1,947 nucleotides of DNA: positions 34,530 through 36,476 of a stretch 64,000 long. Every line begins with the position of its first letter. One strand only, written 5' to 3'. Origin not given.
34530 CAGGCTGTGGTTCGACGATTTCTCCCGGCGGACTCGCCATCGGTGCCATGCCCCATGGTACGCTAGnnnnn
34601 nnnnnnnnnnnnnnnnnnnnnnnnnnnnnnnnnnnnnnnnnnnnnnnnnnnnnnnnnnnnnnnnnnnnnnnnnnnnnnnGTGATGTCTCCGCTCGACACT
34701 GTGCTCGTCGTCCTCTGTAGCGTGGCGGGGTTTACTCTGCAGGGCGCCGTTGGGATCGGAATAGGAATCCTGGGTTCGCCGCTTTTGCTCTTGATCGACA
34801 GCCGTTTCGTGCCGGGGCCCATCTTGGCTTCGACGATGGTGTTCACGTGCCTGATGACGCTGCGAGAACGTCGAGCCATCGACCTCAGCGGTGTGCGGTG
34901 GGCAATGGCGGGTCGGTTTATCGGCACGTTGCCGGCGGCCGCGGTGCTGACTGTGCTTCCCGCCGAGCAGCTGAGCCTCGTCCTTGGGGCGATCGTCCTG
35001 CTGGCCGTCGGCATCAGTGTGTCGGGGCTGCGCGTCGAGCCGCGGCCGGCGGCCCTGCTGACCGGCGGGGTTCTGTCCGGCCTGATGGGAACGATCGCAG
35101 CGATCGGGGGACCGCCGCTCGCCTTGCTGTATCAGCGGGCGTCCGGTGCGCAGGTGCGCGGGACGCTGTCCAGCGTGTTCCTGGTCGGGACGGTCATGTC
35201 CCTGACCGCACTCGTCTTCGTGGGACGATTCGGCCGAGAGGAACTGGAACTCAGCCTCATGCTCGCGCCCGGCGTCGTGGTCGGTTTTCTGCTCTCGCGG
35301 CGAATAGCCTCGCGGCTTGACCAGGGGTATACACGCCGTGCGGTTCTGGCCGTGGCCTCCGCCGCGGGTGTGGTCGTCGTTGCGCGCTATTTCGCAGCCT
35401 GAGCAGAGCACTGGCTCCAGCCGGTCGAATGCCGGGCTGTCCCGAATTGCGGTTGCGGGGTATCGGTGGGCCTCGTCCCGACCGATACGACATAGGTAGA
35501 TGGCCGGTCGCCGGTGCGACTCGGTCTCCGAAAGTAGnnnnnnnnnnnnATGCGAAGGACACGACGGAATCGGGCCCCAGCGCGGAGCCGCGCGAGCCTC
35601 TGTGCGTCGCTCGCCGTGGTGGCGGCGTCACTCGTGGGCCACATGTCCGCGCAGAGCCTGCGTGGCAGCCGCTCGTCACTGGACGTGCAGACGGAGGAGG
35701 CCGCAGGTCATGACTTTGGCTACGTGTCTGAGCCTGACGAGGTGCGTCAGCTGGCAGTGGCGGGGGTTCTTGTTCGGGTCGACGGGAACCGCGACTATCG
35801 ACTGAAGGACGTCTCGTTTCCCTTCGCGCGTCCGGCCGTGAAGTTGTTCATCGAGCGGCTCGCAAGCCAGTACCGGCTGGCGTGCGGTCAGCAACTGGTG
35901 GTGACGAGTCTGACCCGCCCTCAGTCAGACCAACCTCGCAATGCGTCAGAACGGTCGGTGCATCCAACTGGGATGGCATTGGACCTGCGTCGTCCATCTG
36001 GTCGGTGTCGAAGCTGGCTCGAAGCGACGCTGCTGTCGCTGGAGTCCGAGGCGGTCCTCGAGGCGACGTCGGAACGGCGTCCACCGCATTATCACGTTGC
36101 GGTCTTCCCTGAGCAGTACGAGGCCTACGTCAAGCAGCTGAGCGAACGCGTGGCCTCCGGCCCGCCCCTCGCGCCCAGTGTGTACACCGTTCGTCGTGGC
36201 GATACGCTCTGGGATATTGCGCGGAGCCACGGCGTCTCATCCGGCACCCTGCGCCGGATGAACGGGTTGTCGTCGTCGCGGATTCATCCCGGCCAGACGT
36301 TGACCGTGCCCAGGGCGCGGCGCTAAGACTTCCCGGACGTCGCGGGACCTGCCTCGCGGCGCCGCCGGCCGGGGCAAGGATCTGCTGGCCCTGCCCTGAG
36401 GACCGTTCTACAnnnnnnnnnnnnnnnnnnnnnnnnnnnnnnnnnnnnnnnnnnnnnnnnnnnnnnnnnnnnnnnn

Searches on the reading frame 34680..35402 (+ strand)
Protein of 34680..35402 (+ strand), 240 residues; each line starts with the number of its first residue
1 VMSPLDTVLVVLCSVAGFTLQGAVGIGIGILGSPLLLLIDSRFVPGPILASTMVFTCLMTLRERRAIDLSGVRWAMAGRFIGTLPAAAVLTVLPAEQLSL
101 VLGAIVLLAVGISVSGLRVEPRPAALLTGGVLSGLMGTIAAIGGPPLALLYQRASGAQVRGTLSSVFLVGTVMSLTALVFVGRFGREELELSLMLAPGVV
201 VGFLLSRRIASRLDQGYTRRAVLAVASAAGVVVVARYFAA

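Call 78: search_protein_families(library=pfam, proteins=[window:34680-35402:+], max_evalue=0.0001)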
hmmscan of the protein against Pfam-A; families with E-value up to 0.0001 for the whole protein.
window:34680-35402:+ (240 aa): 1 family
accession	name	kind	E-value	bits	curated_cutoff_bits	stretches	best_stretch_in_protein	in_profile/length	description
PF01925.25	TauE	-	4.4e-23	82.6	32.6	1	11-231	3-235/237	Sulfite exporter TauE/SafE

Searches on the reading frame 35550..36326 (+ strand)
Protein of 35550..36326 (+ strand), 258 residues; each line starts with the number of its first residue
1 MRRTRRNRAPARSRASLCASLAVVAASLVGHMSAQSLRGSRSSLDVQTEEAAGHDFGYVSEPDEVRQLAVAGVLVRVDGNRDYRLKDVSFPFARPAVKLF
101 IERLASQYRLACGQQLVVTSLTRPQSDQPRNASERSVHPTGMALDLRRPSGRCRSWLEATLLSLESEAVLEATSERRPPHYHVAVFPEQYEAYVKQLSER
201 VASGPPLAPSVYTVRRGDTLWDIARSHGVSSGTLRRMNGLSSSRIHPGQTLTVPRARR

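Call 78: search_protein_families(library=pfam, proteins=[window:35550-36326:+], max_evalue=0.0001)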
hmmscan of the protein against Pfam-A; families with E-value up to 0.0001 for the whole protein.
window:35550-36326:+ (258 aa): 2 families
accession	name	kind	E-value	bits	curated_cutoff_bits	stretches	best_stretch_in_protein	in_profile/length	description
PF01476.26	LysM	-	1.6e-18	66.8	20.9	1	212-254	1-43/43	LysM domain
PF18979.5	DUF5715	-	1.8e-15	57.4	26.8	1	44-186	3-171/171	Family of unknown function (DUF5715)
